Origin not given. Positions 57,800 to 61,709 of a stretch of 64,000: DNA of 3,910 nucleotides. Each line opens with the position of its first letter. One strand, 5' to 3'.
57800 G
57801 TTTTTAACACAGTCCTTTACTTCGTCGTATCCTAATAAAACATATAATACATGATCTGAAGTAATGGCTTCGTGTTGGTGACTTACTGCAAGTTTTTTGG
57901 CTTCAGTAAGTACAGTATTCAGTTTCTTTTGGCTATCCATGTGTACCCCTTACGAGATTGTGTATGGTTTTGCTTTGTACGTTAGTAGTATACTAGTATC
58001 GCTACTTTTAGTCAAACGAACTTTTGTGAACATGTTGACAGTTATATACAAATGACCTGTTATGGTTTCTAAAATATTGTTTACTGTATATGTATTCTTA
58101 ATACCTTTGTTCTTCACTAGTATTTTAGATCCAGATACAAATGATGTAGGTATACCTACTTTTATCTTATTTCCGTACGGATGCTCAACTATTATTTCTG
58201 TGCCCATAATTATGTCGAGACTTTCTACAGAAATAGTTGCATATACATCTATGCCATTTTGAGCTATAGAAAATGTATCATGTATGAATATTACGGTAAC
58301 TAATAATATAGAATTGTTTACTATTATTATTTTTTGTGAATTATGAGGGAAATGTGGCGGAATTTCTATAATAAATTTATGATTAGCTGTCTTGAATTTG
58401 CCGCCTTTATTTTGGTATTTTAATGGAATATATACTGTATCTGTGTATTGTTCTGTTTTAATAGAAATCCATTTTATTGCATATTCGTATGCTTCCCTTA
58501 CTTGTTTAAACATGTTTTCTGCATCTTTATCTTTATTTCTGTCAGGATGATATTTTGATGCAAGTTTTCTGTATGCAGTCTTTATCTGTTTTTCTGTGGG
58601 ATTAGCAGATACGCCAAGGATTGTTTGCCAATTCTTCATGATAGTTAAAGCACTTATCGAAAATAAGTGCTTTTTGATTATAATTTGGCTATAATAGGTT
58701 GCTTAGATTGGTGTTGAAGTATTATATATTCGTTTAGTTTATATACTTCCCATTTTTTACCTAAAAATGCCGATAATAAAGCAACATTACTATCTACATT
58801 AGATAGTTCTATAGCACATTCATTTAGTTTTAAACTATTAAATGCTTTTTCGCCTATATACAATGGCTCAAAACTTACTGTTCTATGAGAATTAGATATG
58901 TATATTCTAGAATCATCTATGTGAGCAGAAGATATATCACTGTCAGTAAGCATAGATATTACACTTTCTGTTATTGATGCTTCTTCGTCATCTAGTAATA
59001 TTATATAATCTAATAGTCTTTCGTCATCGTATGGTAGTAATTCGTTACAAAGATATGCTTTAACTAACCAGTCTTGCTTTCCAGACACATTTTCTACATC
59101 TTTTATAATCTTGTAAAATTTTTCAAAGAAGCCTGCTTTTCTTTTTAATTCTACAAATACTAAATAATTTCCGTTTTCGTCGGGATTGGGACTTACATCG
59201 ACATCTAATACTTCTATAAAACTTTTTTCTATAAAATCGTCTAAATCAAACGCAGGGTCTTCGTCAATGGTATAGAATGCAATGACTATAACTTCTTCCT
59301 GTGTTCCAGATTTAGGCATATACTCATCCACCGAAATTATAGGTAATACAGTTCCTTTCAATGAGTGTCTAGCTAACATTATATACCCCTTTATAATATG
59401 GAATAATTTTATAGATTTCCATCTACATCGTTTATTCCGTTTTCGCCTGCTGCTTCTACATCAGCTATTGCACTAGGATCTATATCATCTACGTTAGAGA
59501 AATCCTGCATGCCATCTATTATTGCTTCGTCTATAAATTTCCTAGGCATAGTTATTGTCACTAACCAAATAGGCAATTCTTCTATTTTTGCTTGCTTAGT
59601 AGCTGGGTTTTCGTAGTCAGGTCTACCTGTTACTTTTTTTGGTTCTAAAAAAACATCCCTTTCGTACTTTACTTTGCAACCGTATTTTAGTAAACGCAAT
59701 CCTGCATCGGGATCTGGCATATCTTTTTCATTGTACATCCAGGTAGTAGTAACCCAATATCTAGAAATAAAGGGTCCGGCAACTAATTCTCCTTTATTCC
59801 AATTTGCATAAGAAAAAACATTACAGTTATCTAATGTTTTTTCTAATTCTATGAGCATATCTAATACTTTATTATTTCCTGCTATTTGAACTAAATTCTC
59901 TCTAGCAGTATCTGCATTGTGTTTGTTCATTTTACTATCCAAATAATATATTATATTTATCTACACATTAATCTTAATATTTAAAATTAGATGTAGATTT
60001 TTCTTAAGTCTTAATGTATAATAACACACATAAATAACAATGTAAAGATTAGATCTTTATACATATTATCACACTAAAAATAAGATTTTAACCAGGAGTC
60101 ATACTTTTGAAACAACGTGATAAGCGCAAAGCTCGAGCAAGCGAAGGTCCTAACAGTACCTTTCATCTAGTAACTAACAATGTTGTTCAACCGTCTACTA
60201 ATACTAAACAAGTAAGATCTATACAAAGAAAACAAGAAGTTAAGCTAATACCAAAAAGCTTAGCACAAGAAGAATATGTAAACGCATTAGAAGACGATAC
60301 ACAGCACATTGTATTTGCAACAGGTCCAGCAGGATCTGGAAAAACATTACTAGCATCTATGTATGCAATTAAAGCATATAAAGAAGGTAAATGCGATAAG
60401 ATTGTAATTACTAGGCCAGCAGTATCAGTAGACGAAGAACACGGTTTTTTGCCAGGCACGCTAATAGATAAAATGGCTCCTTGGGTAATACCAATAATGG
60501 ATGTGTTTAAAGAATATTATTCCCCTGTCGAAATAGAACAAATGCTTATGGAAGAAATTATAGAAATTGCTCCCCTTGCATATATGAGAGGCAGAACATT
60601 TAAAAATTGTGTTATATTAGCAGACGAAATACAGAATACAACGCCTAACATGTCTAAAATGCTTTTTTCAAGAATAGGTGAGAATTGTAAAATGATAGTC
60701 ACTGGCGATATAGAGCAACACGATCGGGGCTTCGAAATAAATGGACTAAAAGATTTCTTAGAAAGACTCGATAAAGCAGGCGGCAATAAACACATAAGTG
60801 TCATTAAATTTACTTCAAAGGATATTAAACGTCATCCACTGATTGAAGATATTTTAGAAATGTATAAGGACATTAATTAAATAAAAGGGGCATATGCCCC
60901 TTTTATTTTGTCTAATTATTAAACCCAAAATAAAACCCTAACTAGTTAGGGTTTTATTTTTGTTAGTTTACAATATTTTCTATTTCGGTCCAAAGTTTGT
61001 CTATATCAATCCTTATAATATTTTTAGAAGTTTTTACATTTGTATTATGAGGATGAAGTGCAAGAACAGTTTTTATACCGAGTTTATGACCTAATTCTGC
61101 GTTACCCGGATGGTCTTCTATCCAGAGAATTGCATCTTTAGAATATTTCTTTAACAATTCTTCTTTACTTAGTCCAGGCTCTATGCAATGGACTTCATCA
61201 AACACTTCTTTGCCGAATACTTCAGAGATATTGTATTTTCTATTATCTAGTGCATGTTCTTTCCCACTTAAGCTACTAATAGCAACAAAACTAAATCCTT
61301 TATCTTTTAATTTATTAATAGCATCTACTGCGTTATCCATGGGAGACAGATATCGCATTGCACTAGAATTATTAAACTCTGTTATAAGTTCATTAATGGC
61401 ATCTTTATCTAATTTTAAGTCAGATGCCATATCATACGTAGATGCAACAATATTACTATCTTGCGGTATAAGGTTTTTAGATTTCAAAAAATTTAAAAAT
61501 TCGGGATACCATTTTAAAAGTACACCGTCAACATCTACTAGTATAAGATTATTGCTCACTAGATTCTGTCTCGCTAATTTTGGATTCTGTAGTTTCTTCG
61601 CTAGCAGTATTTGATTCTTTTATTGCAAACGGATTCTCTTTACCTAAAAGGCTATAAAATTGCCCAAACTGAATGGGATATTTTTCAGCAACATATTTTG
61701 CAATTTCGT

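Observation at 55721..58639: Phage-encoded ClpA (with ClpP-docking IGF loop) adjacent to a J-domain protein; GroES homolog nearby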

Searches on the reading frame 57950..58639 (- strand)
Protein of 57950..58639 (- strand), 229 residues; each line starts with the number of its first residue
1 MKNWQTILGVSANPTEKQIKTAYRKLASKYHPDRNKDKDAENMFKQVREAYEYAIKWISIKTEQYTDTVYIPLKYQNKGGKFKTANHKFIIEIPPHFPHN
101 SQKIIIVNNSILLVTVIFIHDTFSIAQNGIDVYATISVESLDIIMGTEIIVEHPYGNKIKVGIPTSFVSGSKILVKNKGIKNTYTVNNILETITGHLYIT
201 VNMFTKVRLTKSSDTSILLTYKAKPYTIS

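Call 3: search_protein_families(library=pfam, proteins=[window:57950-58639:-], max_evalue=0.01)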
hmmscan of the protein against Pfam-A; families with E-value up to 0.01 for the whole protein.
window:57950-58639:- (229 aa): 2 families
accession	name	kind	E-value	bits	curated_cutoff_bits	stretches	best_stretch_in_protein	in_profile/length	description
PF00226.36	DnaJ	-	3e-17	62.9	27.8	1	6-52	4-51/63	DnaJ domain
PF01556.23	DnaJ_C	-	5.1e-07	30.3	26.6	1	113-202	67-148/152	DnaJ C terminal domain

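Call 4: search_protein_families(library=ncbifam, proteins=[window:57950-58639:-], max_evalue=0.01)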
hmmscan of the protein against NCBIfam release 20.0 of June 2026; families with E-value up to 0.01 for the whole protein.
window:57950-58639:- (229 aa): 14 families
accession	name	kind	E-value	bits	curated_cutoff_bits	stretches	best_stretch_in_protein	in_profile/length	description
TIGR02349.1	DnaJ_bact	equivalog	5.2e-25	88.6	377.2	2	6-52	4-51/354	molecular chaperone DnaJ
NF008035.0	PRK10767.1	subfamily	1.6e-21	76.7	338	2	3-53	5-56/374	molecular chaperone DnaJ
NF010871.0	PRK14278.1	equivalog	1.5e-18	66.8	502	2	3-52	4-53/378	molecular chaperone DnaJ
NF037946.1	terminal_TopJ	equivalog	5e-18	65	300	1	7-52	10-55/810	terminal organelle assembly protein TopJ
NF010892.0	PRK14299.1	equivalog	2e-17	63.4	392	1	2-182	4-181/291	chaperone protein DnaJ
NF010874.0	PRK14281.1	equivalog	2.6e-17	63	619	2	2-53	3-55/397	chaperone protein DnaJ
NF007618.0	PRK10266.1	equivalog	2.2e-16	60.2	403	1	1-53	3-55/306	curved DNA-binding protein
NF010894.0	PRK14301.1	equivalog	2e-15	56.7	548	1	3-53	5-56/373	chaperone protein DnaJ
NF010872.0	PRK14279.1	equivalog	2.1e-14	53.5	556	1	2-53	9-61/394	molecular chaperone DnaJ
NF010885.0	PRK14292.1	equivalog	4.1e-14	52.3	585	1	4-52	4-52/371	chaperone protein DnaJ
TIGR03835.1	termin_org_DnaJ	equivalog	2.3e-13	49.4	512.25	1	6-52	6-52/871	terminal organelle assembly protein TopJ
NF050028.1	CldAdptActJ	equivalog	2e-09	37.8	150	1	1-53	1-59/93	cold adaptation protein ActJcold adaptation protein ActJ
NF006948.0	PRK09430.1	equivalog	2.1e-06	27.5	162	1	6-34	204-232/267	co-chaperone DjlA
NF006502.0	PRK08937.3-2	equivalog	0.0073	15.8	259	1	6-52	207-259/275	adenylosuccinate lyase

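Call 20: search_dna_similar(query=window:57950-58639:-, collection=phages, mode=protein, max_rows=60, max_evalue=0.001)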
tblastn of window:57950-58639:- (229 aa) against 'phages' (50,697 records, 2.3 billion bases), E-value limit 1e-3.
Records with a match: 40; places in all: 43; records where one place covers at least 80% of the query: 10.
Best place of each record, by identity: >=99% 10; <60% 30.
By first word of the organism name: Pseudomonas 11; Prevotella 6; Bacteriophage 5; uncultured 4; Acinetobacter 4; Salmonella 2; Listeria 2; Bacillus 2; Escherichia 1; Enterococcus 1; and 2 more.
By host as written in the record: - 16; Prevotella sp. 6; Pseudomonas aeruginosa PAO1 5; Pseudomonas aeruginosa 3; Listeria monocytogenes 2; Bacillus cohnii 2; Escherichia coli O157:H7 ATCC 43895 1; Homo sapiens 1; and 4 more.
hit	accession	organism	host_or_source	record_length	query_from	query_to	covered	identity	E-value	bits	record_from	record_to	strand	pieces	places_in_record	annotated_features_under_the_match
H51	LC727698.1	Pseudomonas phage sp. 30-3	Pseudomonas aeruginosa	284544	1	229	100%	100.0%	1e-148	462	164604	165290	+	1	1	hypothetical protein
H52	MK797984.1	Pseudomonas phage vB_PaeM_PA5oct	-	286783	1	229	100%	100.0%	1e-148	462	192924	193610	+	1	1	chaperone protein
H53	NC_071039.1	Pseudomonas phage vB_PaeM_PA5oct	-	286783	1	229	100%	100.0%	1e-148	462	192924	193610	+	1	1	chaperone protein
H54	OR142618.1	Pseudomonas phage Callisto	Pseudomonas aeruginosa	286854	1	229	100%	100.0%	1e-148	462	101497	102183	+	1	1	dnaJ: chaperone protein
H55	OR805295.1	Pseudomonas phage Paride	Pseudomonas aeruginosa PAO1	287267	1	229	100%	100.0%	1e-148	462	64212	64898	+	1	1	hypothetical protein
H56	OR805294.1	Pseudomonas phage Ettore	Pseudomonas aeruginosa PAO1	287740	1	229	100%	100.0%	1e-148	462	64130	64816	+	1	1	hypothetical protein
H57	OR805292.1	Pseudomonas phage Cassandra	Pseudomonas aeruginosa PAO1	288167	1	229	100%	100.0%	1e-148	462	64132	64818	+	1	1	hypothetical protein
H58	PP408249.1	Pseudomonas phage vB_Pa-PAC2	Pseudomonas aeruginosa PAO1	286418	1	229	100%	99.6%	4e-148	461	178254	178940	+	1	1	chaperone protein DnaJ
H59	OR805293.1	Pseudomonas phage Deifobo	Pseudomonas aeruginosa PAO1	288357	1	229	100%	99.6%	4e-148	461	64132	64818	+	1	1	hypothetical protein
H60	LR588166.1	Pseudomonas phage vB_PaeM_MIJ3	-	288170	1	229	100%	99.1%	3e-147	458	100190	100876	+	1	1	dnaJ: Chaperone protein DnaJ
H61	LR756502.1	uncultured phage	metagenomic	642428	2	170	74%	28.9%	6e-4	46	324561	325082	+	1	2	record has no annotation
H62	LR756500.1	uncultured phage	metagenomic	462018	7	180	76%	25.7%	5e-9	62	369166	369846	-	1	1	record has no annotation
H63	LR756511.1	uncultured phage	metagenomic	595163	7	148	62%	29.5%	2e-4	47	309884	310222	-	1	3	record has no annotation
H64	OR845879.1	Escherichia phage ECO95 1-6-1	Escherichia coli O157:H7 ATCC 43895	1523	2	52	22%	55.8%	2e-10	65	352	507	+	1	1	record has no annotation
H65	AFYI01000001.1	Salmonella enterica subsp. enterica serovar Infantis str. ...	Homo sapiens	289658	2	52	22%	55.8%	3e-10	65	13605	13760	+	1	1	chaperone protein DnaJ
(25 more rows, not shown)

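Call 23: find_homologous_proteins(query=window:57950-58639:-, max_evalue=0.001)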
Query window:57950-58639:- (229 aa): 55 proteins with E <= 0.001 among 211 candidates.
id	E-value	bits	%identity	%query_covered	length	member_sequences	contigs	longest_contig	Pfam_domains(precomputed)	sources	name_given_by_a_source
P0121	2.2e-144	496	100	100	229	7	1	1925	PF00226.37,PF01556.24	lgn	-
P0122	5.0e-15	74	63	22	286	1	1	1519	PF00226.37,PF01556.24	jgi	-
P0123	2.5e-13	68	60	22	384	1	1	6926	PF00226.37,PF27439.1,PF00684.26,PF01556.24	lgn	-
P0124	4.6e-12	64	58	22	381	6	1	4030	PF00226.37,PF27439.1,PF15777.11,PF00684.26,PF01556.24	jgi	-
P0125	6.3e-12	63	58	22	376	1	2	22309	PF00226.37,PF00684.26,PF01556.24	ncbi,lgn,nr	ncbi:molecular chaperone DnaJ [Candidatus Dependentiae bacterium]|nr:molecular chaperone DnaJ [Candi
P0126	1.9e-11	62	58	22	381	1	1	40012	PF00226.37,PF27439.1,PF15777.11,PF00684.26,PF01556.24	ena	-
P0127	2.0e-11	62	56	22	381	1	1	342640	PF00226.37,PF27439.1,PF15777.11,PF00684.26,PF01556.24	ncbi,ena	-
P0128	2.2e-11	62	56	22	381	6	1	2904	PF00226.37,PF27439.1,PF00684.26,PF01556.24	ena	-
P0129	6.4e-11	60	56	22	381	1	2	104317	PF00226.37,PF27439.1,PF00684.26,PF01556.24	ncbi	ncbi:MAG: molecular chaperone DnaJ [Casimicrobiaceae bacterium]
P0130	6.6e-11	60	56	22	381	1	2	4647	PF00226.37,PF27439.1,PF00684.26,PF01556.24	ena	-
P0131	6.7e-11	60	56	22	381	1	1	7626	PF00226.37,PF27439.1,PF00684.26,PF01556.24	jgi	jgi:molecular chaperone DnaJ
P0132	7.6e-11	60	56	22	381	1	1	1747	PF00226.37,PF27439.1,PF15777.11,PF00684.26,PF01556.24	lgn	-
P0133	1.1e-10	59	53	22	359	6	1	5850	PF00226.37,PF27659.1,PF00684.26,PF01556.24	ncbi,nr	ncbi:MAG: molecular chaperone DnaJ [Dehalococcoidales bacterium]|nr:molecular chaperone DnaJ [Dehalo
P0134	2.1e-10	58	73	21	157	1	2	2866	PF00226.37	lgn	-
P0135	3.8e-9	54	51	22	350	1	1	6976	PF00226.37,PF27659.1,PF00684.26,PF01556.24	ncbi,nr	ncbi:MAG: molecular chaperone DnaJ [Chloroflexi bacterium RBG_13_46_14]|nr:MAG: molecular chaperone 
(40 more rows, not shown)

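Call 46: search_protein_families(library=phrogs, proteins=[window:57950-58639:-], max_evalue=0.001)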
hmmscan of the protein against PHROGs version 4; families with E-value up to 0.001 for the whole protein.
window:57950-58639:- (229 aa): 7 families
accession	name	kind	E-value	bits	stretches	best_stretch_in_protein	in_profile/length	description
phrog_14336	-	unknown function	2.5e-23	84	2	2-52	4-54/363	-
phrog_9210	-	unknown function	9.2e-08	32.9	1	2-55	149-200/204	-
phrog_11153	-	unknown function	1.3e-06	29.3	1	7-50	10-53/337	-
phrog_15863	-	unknown function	1.1e-05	26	1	15-66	155-206/312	-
phrog_13942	-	unknown function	2.3e-05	24.9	1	6-53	19-63/336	-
phrog_31004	-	unknown function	3.5e-05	25.1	1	6-53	5-53/156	-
phrog_2778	-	unknown function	0.00016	22.5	1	5-52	38-84/239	-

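Call 76: predict_structure(alignment_id=A3)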
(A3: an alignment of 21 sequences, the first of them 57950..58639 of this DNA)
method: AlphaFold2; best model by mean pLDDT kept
length: 229 residues; sequences in the alignment: 21
mean_pLDDT: 75.7   pTM: 0.43
mean pLDDT of the five models: 75.7, 75.3, 75.3, 74.1, 73.4
residues with pLDDT >= 90: 113; 70-90: 29; 50-70: 47; < 50: 40
segments of 3 or more residues with pLDDT < 50: 64-86, 99-101, 118-120, 223-229
pLDDT, mean of each block of 10 residues (from residue 1): 86 93 97 94 96 89 49 40 45 53 52 49 77 92 91 88 92 95 93 96 76 54 40
secondary structure, 60 per line:
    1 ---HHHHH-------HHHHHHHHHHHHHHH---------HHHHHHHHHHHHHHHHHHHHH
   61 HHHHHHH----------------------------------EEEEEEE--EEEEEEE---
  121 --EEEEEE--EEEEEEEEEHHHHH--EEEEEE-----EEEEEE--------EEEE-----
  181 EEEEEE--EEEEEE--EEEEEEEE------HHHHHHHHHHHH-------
elements in order: H4-8 H16-30 H40-67 E102-108 E111-117 E123-128 E131-139 H140-144 E147-152 E158-163 E172-175 E181-186 E189-194 E197-204 H211-222

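Call 79: fold_search(model_id=the predicted structure, library=pdb)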
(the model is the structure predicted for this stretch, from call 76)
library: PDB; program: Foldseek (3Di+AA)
matches with E <= 10: 243; with E <= 0.001: 28
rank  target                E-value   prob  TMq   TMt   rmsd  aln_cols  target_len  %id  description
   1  4j80_A                1.4e-10  1.00  0.32  0.28  21.0       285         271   20  Thermus thermophilus DnaJ (released 2013-07-31)
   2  9dvi_C                1.8e-09  1.00  0.33  0.29  19.4       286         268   21  Hetero-hexameric Hsp70-Hsp40-DafA complex (released 2025-10-22)
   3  9fqr_HC               1.3e-08  1.00  0.33  0.27  25.6       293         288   16  96-nm repeat of axonemal doublet microtubules from bovine sperm (released 2025-03-26)
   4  9dvi_A                1.3e-08  1.00  0.32  0.28  20.7       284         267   22  Hetero-hexameric Hsp70-Hsp40-DafA complex (released 2025-10-22)
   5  8j07_V                5.4e-08  1.00  0.32  0.25  28.9       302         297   14  96nm repeat of human respiratory doublet microtubule and associated axonemal complexes (released 2023-07-26)
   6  6psi_MODEL_1_A        7.3e-08  1.00  0.30  0.25  17.5       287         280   21  Structural Basis for Client Recognition and Activity of Hsp40 Chaperones (released 2019-09-18)
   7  9fqr_HA               1.3e-07  1.00  0.33  0.27  28.0       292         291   16  96-nm repeat of axonemal doublet microtubules from bovine sperm (released 2025-03-26)
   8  8j07_U                2.2e-07  1.00  0.33  0.26  28.6       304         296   15  96nm repeat of human respiratory doublet microtubule and associated axonemal complexes (released 2023-07-26)
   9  1xao_A                1.7e-05  1.00  0.32  0.60   9.1       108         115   21  Hsp40-Ydj1 dimerization domain (released 2005-05-03)
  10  9zm4_B                5.3e-05  1.00  0.29  0.44  11.4       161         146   20  Crystal structure of a Heat shock protein (DnaJ) from Brucella melitensis (released 2025-12-17)
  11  3i38_H                8.6e-05  1.00  0.32  0.70   5.1       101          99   14  Structure of a putative chaperone protein dnaj from klebsiella pneumoniae subsp. pneumoniae mgh 78578 (released 2009-07-14)
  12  6jzb                  8.6e-05  1.00  0.32  0.29   5.0        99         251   17  Structural characterization of DnaJ from Streptococcus pneumonia presents a new tetramer of Hsp40 family (released 2020-11-04)
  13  7jtk_Y                9.2e-05  1.00  0.33  0.36   7.1       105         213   17  Radial spoke 1 isolated from Chlamydomonas reinhardtii (released 2020-12-16)
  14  9zm4_C                1.7e-04  1.00  0.29  0.42  10.3       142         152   22  Crystal structure of a Heat shock protein (DnaJ) from Brucella melitensis (released 2025-12-17)
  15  3i38_K                2.0e-04  1.00  0.32  0.66   8.2       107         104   13  Structure of a putative chaperone protein dnaj from klebsiella pneumoniae subsp. pneumoniae mgh 78578 (released 2009-07-14)
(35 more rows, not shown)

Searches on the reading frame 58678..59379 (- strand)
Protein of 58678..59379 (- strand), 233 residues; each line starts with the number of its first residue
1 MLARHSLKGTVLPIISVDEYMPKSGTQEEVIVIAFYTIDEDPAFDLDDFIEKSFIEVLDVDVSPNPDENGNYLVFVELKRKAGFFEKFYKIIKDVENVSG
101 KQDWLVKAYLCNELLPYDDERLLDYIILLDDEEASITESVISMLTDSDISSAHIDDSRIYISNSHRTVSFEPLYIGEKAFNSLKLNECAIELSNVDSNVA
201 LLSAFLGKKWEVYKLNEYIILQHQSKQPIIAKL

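Call 3: search_protein_families(library=pfam, proteins=[window:58678-59379:-], max_evalue=0.01)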
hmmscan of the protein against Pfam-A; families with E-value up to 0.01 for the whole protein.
window:58678-59379:- (233 aa): 0 families

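Call 46: search_protein_families(library=phrogs, proteins=[window:58678-59379:-], max_evalue=0.001)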
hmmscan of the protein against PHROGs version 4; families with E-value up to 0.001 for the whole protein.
window:58678-59379:- (233 aa): 1 family
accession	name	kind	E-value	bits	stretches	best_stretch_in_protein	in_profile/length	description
phrog_13138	-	head and packaging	4.5e-35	122.5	1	2-224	10-220/227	virion structural protein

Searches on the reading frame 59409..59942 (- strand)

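Call 3: search_protein_families(library=pfam, proteins=[window:59409-59942:-], max_evalue=0.01)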
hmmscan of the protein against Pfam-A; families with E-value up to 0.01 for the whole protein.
window:59409-59942:- (177 aa): 0 families

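Call 46: search_protein_families(library=phrogs, proteins=[window:59409-59942:-], max_evalue=0.001)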
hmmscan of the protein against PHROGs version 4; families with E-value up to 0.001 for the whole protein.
window:59409-59942:- (177 aa): 1 family
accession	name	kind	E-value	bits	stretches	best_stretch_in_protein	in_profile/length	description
phrog_12928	-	head and packaging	1.9e-31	110.3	1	12-164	5-161/186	virion structural protein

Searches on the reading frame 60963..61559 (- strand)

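Call 46: search_protein_families(library=phrogs, proteins=[window:60963-61559:-], max_evalue=0.001)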
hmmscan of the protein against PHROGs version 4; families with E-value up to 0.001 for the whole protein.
window:60963-61559:- (198 aa): 2 families
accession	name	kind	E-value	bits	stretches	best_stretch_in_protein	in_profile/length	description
phrog_420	-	unknown function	8.7e-37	128.1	1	2-197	12-202/267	unknown function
phrog_415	-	other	0.0003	21.6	0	3-172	21-169/218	polynucleotide kinase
